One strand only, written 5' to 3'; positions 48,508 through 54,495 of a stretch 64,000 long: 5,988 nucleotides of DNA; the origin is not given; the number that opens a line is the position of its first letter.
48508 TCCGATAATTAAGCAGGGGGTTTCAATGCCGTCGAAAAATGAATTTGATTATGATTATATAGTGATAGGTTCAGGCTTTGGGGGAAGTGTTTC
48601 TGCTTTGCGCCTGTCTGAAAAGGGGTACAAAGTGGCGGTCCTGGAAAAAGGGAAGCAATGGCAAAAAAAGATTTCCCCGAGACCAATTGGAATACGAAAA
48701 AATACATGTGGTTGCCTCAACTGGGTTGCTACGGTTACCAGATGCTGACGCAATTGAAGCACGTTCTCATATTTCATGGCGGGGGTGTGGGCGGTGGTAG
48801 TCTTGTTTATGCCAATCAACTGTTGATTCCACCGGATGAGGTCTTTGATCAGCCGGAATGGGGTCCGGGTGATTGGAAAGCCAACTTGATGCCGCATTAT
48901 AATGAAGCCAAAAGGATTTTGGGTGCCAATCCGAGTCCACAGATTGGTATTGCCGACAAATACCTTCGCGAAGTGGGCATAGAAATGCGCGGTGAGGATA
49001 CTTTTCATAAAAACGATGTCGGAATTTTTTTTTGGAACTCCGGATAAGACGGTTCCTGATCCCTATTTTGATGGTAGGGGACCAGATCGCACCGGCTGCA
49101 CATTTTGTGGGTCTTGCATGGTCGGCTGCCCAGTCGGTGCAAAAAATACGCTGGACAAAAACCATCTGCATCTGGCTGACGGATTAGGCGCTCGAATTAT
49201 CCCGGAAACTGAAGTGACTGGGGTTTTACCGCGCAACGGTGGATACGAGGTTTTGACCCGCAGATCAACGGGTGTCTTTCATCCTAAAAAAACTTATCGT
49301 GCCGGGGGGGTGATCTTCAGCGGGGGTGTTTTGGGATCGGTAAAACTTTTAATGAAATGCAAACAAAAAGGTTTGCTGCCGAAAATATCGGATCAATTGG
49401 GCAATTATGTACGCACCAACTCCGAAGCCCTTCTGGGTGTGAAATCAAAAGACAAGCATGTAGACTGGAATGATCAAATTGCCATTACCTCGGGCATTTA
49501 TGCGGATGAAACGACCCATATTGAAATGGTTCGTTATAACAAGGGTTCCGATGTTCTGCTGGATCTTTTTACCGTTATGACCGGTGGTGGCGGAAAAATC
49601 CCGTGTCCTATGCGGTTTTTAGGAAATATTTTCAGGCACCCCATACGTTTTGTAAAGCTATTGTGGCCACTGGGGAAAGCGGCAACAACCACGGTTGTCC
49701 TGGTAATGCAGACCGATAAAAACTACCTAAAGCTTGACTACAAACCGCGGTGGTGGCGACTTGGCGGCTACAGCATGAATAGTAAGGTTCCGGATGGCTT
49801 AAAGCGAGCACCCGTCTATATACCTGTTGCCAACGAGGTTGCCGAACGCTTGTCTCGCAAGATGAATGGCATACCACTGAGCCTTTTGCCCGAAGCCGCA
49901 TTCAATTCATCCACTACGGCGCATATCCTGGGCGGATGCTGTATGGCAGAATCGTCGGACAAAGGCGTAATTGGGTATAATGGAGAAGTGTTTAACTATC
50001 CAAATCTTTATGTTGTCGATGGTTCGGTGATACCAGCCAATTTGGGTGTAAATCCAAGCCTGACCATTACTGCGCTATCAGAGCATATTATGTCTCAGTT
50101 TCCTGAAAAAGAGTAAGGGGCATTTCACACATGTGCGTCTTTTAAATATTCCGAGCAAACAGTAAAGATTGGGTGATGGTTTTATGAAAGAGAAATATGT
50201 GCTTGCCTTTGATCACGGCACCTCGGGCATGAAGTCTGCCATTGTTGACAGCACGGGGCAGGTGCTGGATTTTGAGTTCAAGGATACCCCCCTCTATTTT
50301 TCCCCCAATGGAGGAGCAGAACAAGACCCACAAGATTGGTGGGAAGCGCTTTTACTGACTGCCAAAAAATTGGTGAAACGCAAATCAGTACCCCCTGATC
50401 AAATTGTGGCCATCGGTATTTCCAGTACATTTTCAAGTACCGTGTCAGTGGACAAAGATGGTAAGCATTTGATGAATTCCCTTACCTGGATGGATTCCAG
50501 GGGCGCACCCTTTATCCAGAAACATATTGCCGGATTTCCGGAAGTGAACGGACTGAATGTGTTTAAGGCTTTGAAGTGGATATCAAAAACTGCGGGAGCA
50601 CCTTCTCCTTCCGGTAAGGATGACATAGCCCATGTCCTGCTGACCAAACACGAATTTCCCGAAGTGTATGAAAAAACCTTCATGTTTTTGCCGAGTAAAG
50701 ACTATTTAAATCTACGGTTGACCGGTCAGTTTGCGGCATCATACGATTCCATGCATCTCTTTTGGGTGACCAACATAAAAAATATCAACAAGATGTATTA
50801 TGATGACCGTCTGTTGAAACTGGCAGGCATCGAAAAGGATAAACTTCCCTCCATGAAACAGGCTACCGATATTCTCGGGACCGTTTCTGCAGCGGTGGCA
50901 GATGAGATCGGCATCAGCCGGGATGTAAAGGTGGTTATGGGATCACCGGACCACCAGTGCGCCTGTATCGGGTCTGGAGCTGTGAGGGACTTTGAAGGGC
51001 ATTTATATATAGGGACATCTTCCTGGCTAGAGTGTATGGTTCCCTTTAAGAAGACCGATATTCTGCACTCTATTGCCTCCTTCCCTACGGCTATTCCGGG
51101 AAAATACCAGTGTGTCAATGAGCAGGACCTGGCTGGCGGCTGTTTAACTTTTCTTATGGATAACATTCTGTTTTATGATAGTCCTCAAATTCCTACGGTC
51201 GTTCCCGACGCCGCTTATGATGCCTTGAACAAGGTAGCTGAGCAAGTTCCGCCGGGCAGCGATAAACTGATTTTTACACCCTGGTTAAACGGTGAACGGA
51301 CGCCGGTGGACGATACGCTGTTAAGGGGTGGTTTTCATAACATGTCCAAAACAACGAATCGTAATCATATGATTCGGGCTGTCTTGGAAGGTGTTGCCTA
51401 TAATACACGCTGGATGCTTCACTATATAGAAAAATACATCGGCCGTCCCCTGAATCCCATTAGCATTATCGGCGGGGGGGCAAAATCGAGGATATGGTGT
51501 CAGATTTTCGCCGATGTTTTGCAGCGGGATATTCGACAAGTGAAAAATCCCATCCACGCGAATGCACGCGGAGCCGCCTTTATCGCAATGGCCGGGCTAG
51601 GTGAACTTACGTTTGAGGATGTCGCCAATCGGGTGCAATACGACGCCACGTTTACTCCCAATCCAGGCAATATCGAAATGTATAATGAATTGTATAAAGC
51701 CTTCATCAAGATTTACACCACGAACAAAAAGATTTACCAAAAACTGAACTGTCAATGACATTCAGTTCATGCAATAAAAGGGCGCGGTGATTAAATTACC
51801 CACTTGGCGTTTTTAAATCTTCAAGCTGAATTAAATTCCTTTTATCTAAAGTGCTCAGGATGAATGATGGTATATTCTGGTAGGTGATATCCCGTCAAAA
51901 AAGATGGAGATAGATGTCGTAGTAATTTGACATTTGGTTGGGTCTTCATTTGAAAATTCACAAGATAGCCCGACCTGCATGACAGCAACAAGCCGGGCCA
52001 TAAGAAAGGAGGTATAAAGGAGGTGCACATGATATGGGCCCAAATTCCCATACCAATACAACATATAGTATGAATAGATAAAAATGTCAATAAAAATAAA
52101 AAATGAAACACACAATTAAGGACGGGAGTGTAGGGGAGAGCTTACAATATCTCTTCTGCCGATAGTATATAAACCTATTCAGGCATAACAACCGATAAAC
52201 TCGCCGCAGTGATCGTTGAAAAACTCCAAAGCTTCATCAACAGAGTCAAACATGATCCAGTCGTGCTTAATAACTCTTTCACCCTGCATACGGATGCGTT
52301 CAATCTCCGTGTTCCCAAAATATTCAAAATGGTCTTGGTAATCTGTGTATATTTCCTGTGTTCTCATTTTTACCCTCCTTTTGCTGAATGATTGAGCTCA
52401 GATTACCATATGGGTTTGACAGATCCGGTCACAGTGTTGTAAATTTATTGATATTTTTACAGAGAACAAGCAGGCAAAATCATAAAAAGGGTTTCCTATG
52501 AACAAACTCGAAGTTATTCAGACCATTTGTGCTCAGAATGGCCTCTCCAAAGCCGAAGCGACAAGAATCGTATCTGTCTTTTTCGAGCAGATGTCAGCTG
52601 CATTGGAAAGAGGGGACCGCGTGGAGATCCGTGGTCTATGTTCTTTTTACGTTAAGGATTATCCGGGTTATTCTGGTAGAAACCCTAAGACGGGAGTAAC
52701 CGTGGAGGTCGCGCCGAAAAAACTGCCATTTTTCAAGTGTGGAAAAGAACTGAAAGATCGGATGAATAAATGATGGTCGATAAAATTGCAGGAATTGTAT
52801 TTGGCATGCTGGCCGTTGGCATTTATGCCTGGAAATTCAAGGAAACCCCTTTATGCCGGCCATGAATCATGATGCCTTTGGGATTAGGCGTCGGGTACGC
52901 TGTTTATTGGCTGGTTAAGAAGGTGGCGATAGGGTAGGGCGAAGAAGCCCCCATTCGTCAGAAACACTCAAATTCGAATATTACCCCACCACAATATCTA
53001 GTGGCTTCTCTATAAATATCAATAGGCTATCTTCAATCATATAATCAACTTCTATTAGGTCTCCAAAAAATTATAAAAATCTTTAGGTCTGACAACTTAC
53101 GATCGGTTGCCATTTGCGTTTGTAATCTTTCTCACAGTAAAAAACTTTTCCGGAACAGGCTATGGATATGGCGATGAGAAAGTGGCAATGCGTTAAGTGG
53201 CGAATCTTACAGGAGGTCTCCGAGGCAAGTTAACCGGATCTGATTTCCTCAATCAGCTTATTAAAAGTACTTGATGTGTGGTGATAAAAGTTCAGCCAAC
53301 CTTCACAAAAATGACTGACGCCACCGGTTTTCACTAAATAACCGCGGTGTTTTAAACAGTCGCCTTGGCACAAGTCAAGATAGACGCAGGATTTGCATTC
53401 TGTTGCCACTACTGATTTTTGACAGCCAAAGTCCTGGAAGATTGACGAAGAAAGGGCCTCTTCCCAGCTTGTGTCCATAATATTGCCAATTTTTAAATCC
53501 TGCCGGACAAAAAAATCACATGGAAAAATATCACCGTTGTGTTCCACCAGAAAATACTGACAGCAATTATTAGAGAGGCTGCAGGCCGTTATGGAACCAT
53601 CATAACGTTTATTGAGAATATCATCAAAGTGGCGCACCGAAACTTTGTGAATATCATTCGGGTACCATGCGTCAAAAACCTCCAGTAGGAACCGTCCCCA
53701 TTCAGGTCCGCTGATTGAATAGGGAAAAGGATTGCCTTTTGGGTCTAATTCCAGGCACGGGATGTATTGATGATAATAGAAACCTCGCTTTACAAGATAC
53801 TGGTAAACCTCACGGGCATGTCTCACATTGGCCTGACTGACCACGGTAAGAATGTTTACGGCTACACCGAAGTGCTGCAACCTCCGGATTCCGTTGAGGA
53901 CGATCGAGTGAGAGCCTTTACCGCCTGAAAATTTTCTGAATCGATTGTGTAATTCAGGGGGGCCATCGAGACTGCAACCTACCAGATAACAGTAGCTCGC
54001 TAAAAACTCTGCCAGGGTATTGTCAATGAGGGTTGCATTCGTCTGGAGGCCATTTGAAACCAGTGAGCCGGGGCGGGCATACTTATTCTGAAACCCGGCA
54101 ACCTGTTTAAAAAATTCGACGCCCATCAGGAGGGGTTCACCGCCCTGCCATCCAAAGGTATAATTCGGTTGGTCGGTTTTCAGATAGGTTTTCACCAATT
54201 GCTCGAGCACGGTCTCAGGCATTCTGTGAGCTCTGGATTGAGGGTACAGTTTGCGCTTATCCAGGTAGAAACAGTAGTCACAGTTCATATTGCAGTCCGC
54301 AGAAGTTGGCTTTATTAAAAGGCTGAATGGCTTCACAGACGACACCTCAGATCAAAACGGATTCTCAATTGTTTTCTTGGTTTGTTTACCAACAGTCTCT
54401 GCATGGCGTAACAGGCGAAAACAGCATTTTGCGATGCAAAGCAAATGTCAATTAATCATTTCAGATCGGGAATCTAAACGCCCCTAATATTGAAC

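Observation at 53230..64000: Sigma-54-regulated uptake and desulfation locus: SCP2 protein, TAXI-TRAP transporter, signal-peptide-less Cys-sulfatase, ferredoxin, with anSME beside the activator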

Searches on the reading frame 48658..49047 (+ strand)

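Call 82: search_protein_families(library=ncbifam, proteins=[window:48658-49047:+], max_evalue=0.00001)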
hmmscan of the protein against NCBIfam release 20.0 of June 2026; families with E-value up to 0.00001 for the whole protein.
window:48658-49047:+ (129 aa): 1 family
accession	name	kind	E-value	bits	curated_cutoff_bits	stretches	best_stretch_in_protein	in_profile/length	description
NF058674.1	CholsOxChoxAB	equivalog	8.1e-35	120.3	850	1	3-127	42-167/535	cholesterol oxidase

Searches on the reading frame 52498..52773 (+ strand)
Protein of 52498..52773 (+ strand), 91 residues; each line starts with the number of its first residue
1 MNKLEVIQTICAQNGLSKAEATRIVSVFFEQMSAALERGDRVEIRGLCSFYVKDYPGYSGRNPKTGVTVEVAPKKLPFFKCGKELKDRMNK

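Call 82: search_protein_families(library=ncbifam, proteins=[window:52498-52773:+], max_evalue=0.00001)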
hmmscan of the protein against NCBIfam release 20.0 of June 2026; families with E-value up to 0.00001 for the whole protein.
window:52498-52773:+ (91 aa): 6 families
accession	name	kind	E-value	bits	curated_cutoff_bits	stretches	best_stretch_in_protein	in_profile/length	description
NF001222.0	PRK00199.1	equivalog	3e-26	91.5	115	1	1-90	1-91/95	integration host factor subunit beta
TIGR00988.1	hip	equivalog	6.2e-25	87.4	119.95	1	1-91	1-92/94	integration host factor subunit beta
NF001401.0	PRK00285.1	equivalog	2.9e-21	75.5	111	1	1-90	6-95/103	integration host factor subunit alpha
TIGR00987.1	himA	equivalog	1.1e-18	67.4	120.25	1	2-90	3-91/96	integration host factor subunit alpha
NF007945.0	PRK10664.1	equivalog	3.7e-17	62.7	157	1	1-90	1-90/90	nucleoid-associated protein HU-beta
NF008023.0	PRK10753.1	equivalog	1.4e-12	47.8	162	1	1-88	1-88/90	nucleoid-associated protein HU-alpha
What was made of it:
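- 52498..52773 (+): IHF-beta-like DNA-bending protein gene next to the locus. It is a possible accessory for the sigma-54 promoter. Its membership in the system is uncertain. NF001222 IHF-beta scores 91.5 bits, below the cutoff of 115 (call 82).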

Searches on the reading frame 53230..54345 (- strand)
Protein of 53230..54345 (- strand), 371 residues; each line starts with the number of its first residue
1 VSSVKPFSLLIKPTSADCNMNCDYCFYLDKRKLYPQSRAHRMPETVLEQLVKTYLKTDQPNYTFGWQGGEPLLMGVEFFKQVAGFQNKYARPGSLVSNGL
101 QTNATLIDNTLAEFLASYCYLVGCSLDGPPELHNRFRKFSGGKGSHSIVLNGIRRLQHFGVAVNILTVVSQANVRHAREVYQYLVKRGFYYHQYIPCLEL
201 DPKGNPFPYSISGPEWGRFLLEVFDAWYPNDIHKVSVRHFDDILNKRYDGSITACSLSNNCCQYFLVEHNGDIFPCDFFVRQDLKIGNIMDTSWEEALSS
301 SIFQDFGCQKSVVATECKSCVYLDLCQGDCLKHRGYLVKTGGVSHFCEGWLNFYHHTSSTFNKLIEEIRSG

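Call 3: search_protein_families(library=pfam, proteins=[window:53230-54345:-], max_evalue=0.01)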
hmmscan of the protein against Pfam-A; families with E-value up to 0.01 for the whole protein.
window:53230-54345:- (371 aa): 3 families
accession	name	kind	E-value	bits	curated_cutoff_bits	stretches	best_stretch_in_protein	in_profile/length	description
PF04055.27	Radical_SAM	-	6.8e-12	46.3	29.5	1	16-182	5-164/166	Radical SAM superfamily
PF13186.11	SPASM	-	4e-09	37.1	21.5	1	263-320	6-66/67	Iron-sulfur cluster-binding domain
PF13353.11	Fer4_12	-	0.00047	20.9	22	1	16-118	13-109/137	4Fe-4S single cluster domain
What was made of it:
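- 53230..54345 (-): Anaerobic sulfatase-maturing enzyme (anSME, radical SAM/SPASM). It would convert Cys79 of the sulfatase to formylglycine in the cytoplasm. Radical_SAM and SPASM Pfam hits (call 3).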

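Call 8: search_protein_families(library=ncbifam, proteins=[window:53230-54345:-], max_evalue=0.01)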
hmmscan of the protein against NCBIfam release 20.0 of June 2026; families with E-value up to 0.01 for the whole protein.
window:53230-54345:- (371 aa): 61 families (the best 25 are shown)
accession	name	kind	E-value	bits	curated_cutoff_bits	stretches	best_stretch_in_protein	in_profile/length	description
TIGR03942.1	sulfatase_rSAM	equivalog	1.2e-113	379.9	349.45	1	9-366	2-362/363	anaerobic sulfatase maturase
NF010321.0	PRK13758.1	equivalog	1.2e-80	271.4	441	1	5-363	2-364/370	anaerobic sulfatase-maturase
NF010308.0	PRK13745.1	equivalog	1.3e-72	245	484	1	4-363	10-387/412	anaerobic sulfatase-maturation protein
NF041298.1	rSAM_mat_DynA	equivalog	2.8e-54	184.5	450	1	10-360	4-352/356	dynobactin maturation radical SAM/SPASM protein DynA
NF041300.1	rSAM_mat_DarW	exception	9.1e-46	156.5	650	1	3-335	37-371/415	radical SAM/SPASM peptide maturase DarW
TIGR04261.1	rSAM_GlyRichRpt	subfamily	1e-36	126.7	310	1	12-329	2-326/363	cyclophane-forming radical SAM/SPASM peptide maturase GrrM/OscB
NF038005.1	rSAM_mat_DarE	equivalog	4.6e-36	124.5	650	1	12-334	79-404/432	darobactin maturation radical SAM/SPASM protein DarE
TIGR04083.1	rSAM_pep_methan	hypoth_equivalog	5.8e-36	124.1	300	1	10-332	3-312/376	TIGR04083 family peptide-modifying radical SAM enzyme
NF041707.1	rSAM_YhhB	equivalog_domain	3.3e-35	121.7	445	1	9-361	4-365/369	cyclophane-forming radical SAM/SPASM peptide maturase YhhB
NF047865.1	rSAM_PapB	equivalog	5.1e-33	114.7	340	1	15-333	10-319/330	PapB family radical SAM/SPASM ranthipeptide maturase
NF041718.1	rSAM_phane_AMC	equivalog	4.7e-29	101.5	425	1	7-188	6-179/362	cyclophane-forming radical SAM peptide maturase AmcB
TIGR04269.1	SAM_SPASM_FxsB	subfamily_domain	8.3e-29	100.7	370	1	10-334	5-337/363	FxsB family cyclophane-forming radical SAM/SPASM peptide maturase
TIGR04163.1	rSAM_cobopep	equivalog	1.6e-27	96.4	375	2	4-185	61-236/428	peptide-modifying radical SAM enzyme CbpB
TIGR03978.1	rSAM_paired_1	equivalog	1.7e-27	96.4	370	2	14-189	89-262/466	His-Xaa-Ser system radical SAM maturase HxsB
TIGR04496.1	rSAM_XyeB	equivalog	2.4e-26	92.4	450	1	14-334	10-341/385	cyclophane-forming radical SAM/SPASM peptide maturase XyeB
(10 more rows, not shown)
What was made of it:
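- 53230..54345 (-): TIGR03942 scores 380 bits, above the cutoff of 349 (call 8).
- Checked: anSME, 53230-54345(-): TIGR03942 scores 380 bits against a cutoff of 349 (call 8).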
